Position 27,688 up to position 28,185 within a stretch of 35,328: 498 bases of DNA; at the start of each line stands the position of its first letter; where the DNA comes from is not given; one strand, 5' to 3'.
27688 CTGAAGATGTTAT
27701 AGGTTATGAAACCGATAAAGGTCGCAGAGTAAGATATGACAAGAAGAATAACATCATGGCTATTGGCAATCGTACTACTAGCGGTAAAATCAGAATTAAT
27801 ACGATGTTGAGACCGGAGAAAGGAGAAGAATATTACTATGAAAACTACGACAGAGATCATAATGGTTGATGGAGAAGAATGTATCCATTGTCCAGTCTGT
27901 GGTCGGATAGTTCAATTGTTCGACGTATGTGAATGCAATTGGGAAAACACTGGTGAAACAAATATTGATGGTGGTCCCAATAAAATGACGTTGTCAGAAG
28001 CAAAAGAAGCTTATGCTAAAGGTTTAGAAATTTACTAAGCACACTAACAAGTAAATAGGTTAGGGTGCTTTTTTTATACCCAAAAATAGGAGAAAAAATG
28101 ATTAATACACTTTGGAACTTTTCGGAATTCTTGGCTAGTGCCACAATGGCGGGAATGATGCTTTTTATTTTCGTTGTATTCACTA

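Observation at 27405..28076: MuF head protein with a nuclease-toxin-like C-terminus, followed by an overlapping CPCC zinc-ribbon gene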

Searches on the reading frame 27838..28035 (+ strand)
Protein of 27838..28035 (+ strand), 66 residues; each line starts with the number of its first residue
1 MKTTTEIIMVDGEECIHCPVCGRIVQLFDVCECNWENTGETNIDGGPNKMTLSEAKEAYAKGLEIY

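Call 3: search_protein_families(library=pfam, proteins=[window:27838-28035:+], max_evalue=1)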
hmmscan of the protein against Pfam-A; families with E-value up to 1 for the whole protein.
window:27838-28035:+ (66 aa): 2 families
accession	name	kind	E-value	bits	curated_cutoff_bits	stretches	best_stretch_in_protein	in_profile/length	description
PF14206.11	Cys_rich_CPCC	-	2.2e-05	24.6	24.5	1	17-61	2-56/75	Cysteine-rich CPCC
PF01529.25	DHHC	-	0.042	14.3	28.7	1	13-37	17-40/133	DHHC palmitoyltransferase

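Call 4: search_protein_families(library=phrogs, proteins=[window:27838-28035:+], max_evalue=0.1)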
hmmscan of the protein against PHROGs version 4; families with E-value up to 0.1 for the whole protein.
window:27838-28035:+ (66 aa): 2 families
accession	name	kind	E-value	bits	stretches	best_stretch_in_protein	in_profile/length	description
phrog_6332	-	unknown function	4.7e-29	101.1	1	9-65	1-59/60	-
phrog_24167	-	unknown function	0.027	14.9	1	7-42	111-146/256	-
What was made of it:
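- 27838..28038 (+): 66-aa Cys_rich_CPCC zinc-ribbon protein, the predicted cognate immunity protein. Cys ligands are C18, C21, C31 and C33. An alternative start lies at 27862. PF14206 24.6 bits (call 3) and phrog_6332 5e-29 (call 4).
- Checked: The 66-aa protein scores 24.6 bits against PF14206 Cys_rich_CPCC (cut-off 24.5) and matches phrog_6332 at 5e-29 (calls 3, 4).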

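Call 9: search_protein_families(library=ncbifam, proteins=[window:27838-28035:+], max_evalue=1)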
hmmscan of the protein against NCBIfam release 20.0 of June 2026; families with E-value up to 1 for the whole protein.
window:27838-28035:+ (66 aa): 0 families

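Call 15: search_dna_similar(query=window:27838-28035:+, collection=phages, mode=protein, max_rows=40, max_evalue=0.01)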
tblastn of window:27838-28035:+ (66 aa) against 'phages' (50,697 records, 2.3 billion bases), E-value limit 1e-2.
Records with a match: 21; places in all: 27; records where one place covers at least 80% of the query: 21.
Best place of each record, by identity: 80-90% 5; 60-80% 13; <60% 3.
By first word of the organism name: Streptococcus 21.
By host as written in the record: Streptococcus mitis SF100 2; Streptococcus equinus Sb17 1; Streptococcus suis S10 1; Streptococcus suis SS12 1; Streptococcus suis LP081102 1; Streptococcus suis ZJ20091101 1; Streptococcus ruminicola CNU_77-47 1; Streptococcus equinus Ye01 1; and 12 more.
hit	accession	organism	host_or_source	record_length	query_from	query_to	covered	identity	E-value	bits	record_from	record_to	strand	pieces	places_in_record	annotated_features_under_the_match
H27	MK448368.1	Streptococcus satellite phage Javan218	Streptococcus equinus Sb17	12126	1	66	100%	83.3%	4e-32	120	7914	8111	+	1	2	none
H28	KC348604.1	Streptococcus phage phiS10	Streptococcus suis S10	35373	1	65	98%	80.0%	4e-29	112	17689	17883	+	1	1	hypothetical protein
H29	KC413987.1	Streptococcus phage phiSS12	Streptococcus suis SS12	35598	1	65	98%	80.0%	3e-28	109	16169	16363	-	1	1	Cys_rich_CPCC family protein | hypothetical protein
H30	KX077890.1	Streptococcus phage phiLP081102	Streptococcus suis LP081102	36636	1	65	98%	80.0%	3e-28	109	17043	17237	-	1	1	hypothetical protein (x2)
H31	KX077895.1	Streptococcus phage phiZJ20091101-4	Streptococcus suis ZJ20091101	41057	1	65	98%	80.0%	3e-28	109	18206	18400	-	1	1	hypothetical protein (x2)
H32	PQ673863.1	Streptococcus phage vB_SbS-pSY22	Streptococcus ruminicola CNU_77-47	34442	1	66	100%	72.1%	5e-25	100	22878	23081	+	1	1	hypothetical protein (x2)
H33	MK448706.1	Streptococcus phage Javan221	Streptococcus equinus Ye01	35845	1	66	100%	64.2%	8e-22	92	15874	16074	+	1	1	hypothetical protein (x2)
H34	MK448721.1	Streptococcus phage Javan263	Streptococcus infantarius ATCC_BAA-102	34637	1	66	100%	64.2%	2e-21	91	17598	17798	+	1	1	hypothetical protein (x2)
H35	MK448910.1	Streptococcus phage Javan336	Streptococcus mitis SK608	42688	7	65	89%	70.0%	3e-22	93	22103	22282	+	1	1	capsid and scaffold protein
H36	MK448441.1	Streptococcus satellite phage Javan339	Streptococcus mitis U-o1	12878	7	65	89%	66.7%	3e-21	90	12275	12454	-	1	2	none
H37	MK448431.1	Streptococcus satellite phage Javan325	Streptococcus mitis P-37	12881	7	65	89%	66.7%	3e-21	90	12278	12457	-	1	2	none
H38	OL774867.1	Streptococcus phage MismyG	Streptococcus mitis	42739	1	65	98%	59.1%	3e-18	81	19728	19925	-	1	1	hypothetical protein | minor capsid protein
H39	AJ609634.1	Streptococcus phage EJ-1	Streptococcus pneumoniae 101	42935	7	65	89%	65.0%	8e-22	92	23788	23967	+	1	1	hypothetical protein | minor head protein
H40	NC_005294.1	Streptococcus phage EJ-1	Streptococcus pneumoniae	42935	7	65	89%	65.0%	8e-22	92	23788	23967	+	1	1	hypothetical protein | minor head protein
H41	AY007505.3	Streptococcus phage SM1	Streptococcus mitis SF100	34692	7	65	89%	65.0%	2e-21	91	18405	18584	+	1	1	36: gp36 | 35: gp35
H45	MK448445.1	Streptococcus satellite phage Javan344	Streptococcus oralis 24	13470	7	65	89%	61.7%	7e-21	89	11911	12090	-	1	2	hypothetical protein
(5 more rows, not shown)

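Call 16: search_solved_structures(query=window:27838-28035:+, max_evalue=10, show_alignments=3)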
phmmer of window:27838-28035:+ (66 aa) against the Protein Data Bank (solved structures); distinct sequences matched with E-value up to 10: 8.
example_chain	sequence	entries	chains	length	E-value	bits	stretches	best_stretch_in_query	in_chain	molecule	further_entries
8ey3_A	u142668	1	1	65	0.037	17.3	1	16-59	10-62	Cys_rich_CPCC domain-containing protein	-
8ey4_I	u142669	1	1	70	0.045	17.1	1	17-60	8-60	Cys_rich_CPCC domain-containing protein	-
5k2m_E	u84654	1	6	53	0.15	15.5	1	7-44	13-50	Probable lysine biosynthesis protein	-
1iqz_A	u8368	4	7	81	0.42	14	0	8-29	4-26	Ferredoxin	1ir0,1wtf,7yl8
8fjf_A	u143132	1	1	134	1.3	12.5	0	43-65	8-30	H10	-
9sra_Bk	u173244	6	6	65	1.8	12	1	10-25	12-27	C2H2-type domain-containing protein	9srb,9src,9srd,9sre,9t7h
9qf4_Bk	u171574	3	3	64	1.9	11.9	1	10-25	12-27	C2H2-type domain-containing protein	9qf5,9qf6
1mey_C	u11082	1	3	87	2.3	11.7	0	12-40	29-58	CONSENSUS ZINC FINGER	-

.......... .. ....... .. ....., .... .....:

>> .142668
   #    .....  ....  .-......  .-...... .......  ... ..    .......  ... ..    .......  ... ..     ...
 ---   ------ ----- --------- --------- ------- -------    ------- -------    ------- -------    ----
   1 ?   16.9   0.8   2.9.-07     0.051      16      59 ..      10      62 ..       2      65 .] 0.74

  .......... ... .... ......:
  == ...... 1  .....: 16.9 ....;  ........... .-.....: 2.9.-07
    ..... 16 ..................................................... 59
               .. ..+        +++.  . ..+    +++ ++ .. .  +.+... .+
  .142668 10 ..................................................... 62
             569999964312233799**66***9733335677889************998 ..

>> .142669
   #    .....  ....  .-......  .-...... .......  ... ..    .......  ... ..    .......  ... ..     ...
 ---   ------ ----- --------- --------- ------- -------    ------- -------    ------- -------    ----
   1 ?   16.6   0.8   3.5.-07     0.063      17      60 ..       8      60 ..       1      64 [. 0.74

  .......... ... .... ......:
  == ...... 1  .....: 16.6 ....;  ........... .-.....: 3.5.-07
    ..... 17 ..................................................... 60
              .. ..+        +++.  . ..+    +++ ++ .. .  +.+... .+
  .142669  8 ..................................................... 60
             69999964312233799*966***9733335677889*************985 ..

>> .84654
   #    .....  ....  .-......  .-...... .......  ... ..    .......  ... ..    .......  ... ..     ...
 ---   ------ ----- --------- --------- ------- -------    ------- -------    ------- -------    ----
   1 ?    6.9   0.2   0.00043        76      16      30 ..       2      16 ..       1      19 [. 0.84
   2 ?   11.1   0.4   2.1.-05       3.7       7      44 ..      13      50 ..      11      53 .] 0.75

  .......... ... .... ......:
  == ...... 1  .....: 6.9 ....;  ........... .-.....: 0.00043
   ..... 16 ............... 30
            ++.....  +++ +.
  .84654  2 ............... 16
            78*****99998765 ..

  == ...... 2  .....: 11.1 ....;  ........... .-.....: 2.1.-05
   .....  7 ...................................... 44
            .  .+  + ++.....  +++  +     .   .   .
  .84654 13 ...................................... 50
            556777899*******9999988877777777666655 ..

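Call 36: get_annotated_region(hit=H27, flank=4500)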
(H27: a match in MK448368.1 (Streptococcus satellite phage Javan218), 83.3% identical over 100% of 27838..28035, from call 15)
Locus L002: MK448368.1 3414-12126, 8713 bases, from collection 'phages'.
description: Streptococcus satellite phage Javan218, complete genome.
organism: Streptococcus satellite phage Javan218 (NCBI taxid 2558575)
taxonomy: Viruses
host: Streptococcus equinus Sb17; source: -; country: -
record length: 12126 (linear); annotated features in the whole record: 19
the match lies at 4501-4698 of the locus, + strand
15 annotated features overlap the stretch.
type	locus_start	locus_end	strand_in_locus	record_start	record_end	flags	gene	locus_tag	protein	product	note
CDS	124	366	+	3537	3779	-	-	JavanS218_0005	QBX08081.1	hypothetical protein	-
CDS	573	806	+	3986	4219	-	-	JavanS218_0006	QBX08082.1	hypothetical protein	-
CDS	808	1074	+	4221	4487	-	-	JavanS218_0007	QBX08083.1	hypothetical protein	-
CDS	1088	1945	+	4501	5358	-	-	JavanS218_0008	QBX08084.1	hypothetical protein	FIG01119637: hypothetical protein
CDS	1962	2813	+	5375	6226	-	-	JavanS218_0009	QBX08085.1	helicase loader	Helicase loader DnaI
CDS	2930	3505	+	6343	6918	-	-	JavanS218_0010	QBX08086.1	hypothetical protein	-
CDS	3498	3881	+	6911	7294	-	-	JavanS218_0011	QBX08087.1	hypothetical protein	-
CDS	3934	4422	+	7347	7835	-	-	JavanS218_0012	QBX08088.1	hypothetical protein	-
CDS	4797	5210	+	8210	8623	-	-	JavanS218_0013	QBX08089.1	hypothetical protein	-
CDS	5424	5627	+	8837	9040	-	-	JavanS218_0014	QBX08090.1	hypothetical protein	conserved hypothetical protein NMA0318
CDS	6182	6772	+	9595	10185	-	-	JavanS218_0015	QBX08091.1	hypothetical protein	-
CDS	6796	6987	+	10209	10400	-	-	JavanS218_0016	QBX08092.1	hypothetical protein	-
CDS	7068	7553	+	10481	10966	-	-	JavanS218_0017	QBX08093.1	hypothetical protein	Putative prophage protein (ps3)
CDS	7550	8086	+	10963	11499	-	-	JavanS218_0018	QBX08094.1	hypothetical protein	-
CDS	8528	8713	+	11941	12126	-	-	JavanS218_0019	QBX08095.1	paratox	-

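Call 60: search_solved_structures(query=A4, max_evalue=1, show_alignments=1)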
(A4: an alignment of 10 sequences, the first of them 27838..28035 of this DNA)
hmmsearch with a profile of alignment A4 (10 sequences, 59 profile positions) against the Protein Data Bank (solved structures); distinct sequences matched with E-value up to 1: 34.
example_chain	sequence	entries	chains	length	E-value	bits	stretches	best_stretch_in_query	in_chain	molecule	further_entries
8ey3_A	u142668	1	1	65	1.7e-19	72.4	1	2-54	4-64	Cys_rich_CPCC domain-containing protein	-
8ey4_I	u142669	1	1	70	2.5e-19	71.9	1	2-54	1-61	Cys_rich_CPCC domain-containing protein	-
2i13_A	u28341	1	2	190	3.1e-07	33.1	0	3-18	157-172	Aart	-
1mey_C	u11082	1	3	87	0.00025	23.8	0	3-17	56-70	CONSENSUS ZINC FINGER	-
5k2m_E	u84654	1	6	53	0.0016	21.3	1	5-18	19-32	Probable lysine biosynthesis protein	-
9e6q_Ad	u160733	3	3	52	0.014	18.3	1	4-29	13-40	Large ribosomal subunit protein eL37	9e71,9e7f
2k5c_A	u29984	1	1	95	0.017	17.9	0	5-16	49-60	uncharacterized protein PF0385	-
6ywe_W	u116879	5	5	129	0.02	17.7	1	9-42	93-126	Related to ribosomal protein YmL32 (Mitochondrial),Mitochondrial ribosomal protein subunit | Mitochondrial ribosomal protein subunit L32 | Related to ribosomal 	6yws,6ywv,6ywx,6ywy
9fy1_0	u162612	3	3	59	0.042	16.7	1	7-37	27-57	Large ribosomal subunit protein bL32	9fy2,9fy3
3j3v_0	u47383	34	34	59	0.042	16.7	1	7-37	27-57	50S ribosomal protein L32 | 50S ribosomal protein bL32 | Large ribosomal subunit protein bL32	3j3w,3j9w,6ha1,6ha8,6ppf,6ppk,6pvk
1e8j_A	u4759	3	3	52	0.057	16.3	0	8-20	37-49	RUBREDOXIN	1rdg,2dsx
3lrq_A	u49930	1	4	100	0.071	16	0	5-34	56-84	E3 ubiquitin-protein ligase TRIM37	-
6wqn_N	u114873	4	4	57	0.08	15.8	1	7-31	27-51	50S ribosomal protein L32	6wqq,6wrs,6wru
4wce_Z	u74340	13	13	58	0.091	15.6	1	7-30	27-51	50S ribosomal protein L32 | Large ribosomal subunit protein bL32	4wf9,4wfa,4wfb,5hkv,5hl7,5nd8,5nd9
5li0_4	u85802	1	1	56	0.1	15.5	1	7-30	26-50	50S ribosomal protein L32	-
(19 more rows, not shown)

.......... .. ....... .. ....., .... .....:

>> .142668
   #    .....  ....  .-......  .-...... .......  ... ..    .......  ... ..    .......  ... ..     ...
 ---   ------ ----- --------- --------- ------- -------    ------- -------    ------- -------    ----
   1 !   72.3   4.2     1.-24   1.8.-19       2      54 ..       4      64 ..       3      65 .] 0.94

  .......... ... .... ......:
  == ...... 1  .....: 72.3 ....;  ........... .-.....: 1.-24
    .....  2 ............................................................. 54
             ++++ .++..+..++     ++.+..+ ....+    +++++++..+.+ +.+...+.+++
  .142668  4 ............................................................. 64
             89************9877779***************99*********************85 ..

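Call 64: search_solved_structures(query=A5, max_evalue=1)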
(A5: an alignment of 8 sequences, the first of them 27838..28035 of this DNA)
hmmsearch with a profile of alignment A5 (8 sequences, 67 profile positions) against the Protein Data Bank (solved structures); distinct sequences matched with E-value up to 1: 22.
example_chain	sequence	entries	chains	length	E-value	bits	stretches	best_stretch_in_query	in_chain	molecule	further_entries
8ey3_A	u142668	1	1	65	0.00015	24.6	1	17-60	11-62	Cys_rich_CPCC domain-containing protein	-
8ey4_I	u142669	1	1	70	0.00016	24.5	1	17-61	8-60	Cys_rich_CPCC domain-containing protein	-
5k2m_E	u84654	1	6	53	0.0035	20.2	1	7-27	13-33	Probable lysine biosynthesis protein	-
3j3v_0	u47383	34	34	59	0.045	16.6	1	9-44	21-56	50S ribosomal protein L32 | 50S ribosomal protein bL32 | Large ribosomal subunit protein bL32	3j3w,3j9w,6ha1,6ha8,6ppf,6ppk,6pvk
9fy1_0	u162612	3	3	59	0.049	16.5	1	11-44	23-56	Large ribosomal subunit protein bL32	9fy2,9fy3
6wqn_N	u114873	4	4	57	0.084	15.8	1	6-41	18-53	50S ribosomal protein L32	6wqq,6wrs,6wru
5ngm_AZ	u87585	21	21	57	0.099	15.5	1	6-41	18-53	50S ribosomal protein L32 | Large ribosomal subunit protein bL32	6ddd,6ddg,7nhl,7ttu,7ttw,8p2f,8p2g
8fjf_A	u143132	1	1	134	0.1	15.5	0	44-66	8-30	H10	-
9e6q_Ad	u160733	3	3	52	0.11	15.4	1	11-37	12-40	Large ribosomal subunit protein eL37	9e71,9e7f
6ywe_W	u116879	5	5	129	0.11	15.3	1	14-49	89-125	Related to ribosomal protein YmL32 (Mitochondrial),Mitochondrial ribosomal protein subunit | Mitochondrial ribosomal protein subunit L32 | Related to ribosomal 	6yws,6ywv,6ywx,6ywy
5t7v_LE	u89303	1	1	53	0.11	15.3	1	5-40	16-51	50S ribosomal protein L32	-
7p48_Z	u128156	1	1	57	0.12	15.3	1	6-40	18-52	50S ribosomal protein L32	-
5njt_p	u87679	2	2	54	0.12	15.3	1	9-40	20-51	50S ribosomal protein L32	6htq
5li0_4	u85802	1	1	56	0.13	15.1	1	6-41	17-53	50S ribosomal protein L32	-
4wce_Z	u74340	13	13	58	0.14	15.1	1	6-41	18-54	50S ribosomal protein L32 | Large ribosomal subunit protein bL32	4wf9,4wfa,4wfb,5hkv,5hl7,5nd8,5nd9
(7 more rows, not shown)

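Call 65: search_protein_families(library=pfam, alignment_id=A4, max_evalue=0.01)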
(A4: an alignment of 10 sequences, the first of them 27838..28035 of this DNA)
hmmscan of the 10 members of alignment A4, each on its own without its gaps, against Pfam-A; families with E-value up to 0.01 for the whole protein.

A. member 1, window:27838-28035:+ (66 aa): 1 family
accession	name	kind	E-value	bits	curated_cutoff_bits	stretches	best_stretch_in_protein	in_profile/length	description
PF14206.11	Cys_rich_CPCC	-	2.2e-05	24.6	24.5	1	17-61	2-56/75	Cysteine-rich CPCC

B. families by the number of members that match (of 10 scanned): 3 families
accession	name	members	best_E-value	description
PF14206.11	Cys_rich_CPCC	10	2.1e-20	Cysteine-rich CPCC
PF13240.11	Zn_Ribbon_1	3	0.0025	zinc-ribbon domain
PF03119.21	DNA_ligase_ZBD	1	0.0038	NAD-dependent DNA ligase C4 zinc finger domain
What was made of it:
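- On Cys_rich_CPCC (PF14206) acting as CdiI/MafI-type immunity: All 10 homologues match, the best at 2e-20 (call 65).
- Checked: All 10 aligned homologues hit PF14206, the best at 2e-20 (call 65).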

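Call 66: search_protein_families(library=pfam, proteins=[L002:4785-5207:+], max_evalue=0.001)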
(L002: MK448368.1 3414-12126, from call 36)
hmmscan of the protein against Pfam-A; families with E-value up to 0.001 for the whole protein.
L002:4785-5207:+ (141 aa): 1 family
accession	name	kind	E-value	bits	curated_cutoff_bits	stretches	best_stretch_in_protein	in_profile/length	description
PF07374.17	DUF1492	-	1.1e-08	35.6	21.5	1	43-137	6-99/100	Protein of unknown function (DUF1492)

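Call 67: get_annotated_region(hit=H36, flank=3000)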
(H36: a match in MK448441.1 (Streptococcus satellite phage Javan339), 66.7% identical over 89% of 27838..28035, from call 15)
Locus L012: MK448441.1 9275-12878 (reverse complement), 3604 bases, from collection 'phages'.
description: Streptococcus satellite phage Javan339, complete genome.
organism: Streptococcus satellite phage Javan339 (NCBI taxid 2558648)
taxonomy: Viruses
host: Streptococcus mitis U-o1; source: -; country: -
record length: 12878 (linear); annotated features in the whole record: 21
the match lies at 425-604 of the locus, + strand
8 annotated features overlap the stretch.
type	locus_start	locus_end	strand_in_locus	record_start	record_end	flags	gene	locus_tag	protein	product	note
CDS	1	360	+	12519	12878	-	-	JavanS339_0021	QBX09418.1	hypothetical protein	conserved hypothetical protein NMA0318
CDS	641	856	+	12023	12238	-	-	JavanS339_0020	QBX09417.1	hypothetical protein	-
CDS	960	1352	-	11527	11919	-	-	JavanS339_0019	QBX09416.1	hypothetical protein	-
CDS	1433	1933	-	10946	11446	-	-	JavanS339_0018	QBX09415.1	hypothetical protein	-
CDS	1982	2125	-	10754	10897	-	-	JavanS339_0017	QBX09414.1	hypothetical protein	-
CDS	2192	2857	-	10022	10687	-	-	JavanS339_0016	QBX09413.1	hypothetical protein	-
CDS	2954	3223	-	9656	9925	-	-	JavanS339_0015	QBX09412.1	hypothetical protein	-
CDS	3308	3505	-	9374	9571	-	-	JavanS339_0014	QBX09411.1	hypothetical protein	-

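Call 68: get_annotated_region(hit=H45, flank=3000)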
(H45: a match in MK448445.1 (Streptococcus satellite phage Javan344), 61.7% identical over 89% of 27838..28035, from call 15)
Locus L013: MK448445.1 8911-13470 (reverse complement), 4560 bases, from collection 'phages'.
description: Streptococcus satellite phage Javan344, complete genome.
organism: Streptococcus satellite phage Javan344 (NCBI taxid 2558652)
taxonomy: Viruses
host: Streptococcus oralis 24; source: -; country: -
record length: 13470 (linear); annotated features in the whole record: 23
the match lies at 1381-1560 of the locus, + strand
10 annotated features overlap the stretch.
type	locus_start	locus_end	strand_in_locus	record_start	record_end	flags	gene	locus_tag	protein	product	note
CDS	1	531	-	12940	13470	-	-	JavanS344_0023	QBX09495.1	hypothetical protein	Hypothetical DUF1027 domain protein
CDS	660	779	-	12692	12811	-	-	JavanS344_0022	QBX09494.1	hypothetical protein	-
CDS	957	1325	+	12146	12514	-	-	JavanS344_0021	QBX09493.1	hypothetical protein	-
CDS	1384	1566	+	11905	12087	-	-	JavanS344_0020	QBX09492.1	hypothetical protein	conserved hypothetical protein NMA0318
CDS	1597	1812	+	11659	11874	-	-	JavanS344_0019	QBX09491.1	hypothetical protein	-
CDS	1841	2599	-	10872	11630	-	-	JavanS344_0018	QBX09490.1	hypothetical protein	-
CDS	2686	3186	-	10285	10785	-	-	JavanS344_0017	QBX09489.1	hypothetical protein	-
CDS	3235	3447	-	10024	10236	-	-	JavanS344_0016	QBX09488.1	hypothetical protein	-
CDS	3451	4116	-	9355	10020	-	-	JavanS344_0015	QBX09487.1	hypothetical protein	-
CDS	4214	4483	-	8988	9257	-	-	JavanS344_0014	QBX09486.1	hypothetical protein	-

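Call 80: search_protein_families(library=pfam, proteins=[L013:1597-1809:+, L013:882-1322:+], max_evalue=0.01)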
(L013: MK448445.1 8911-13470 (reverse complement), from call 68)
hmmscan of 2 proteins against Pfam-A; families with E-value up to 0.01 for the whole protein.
L013:1597-1809:+ (71 aa): 0 families

L013:882-1322:+ (147 aa): 1 family
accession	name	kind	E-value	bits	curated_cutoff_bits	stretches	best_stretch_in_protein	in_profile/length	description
PF14206.11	Cys_rich_CPCC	-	1.6e-09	37.8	24.5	1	42-86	2-55/75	Cysteine-rich CPCC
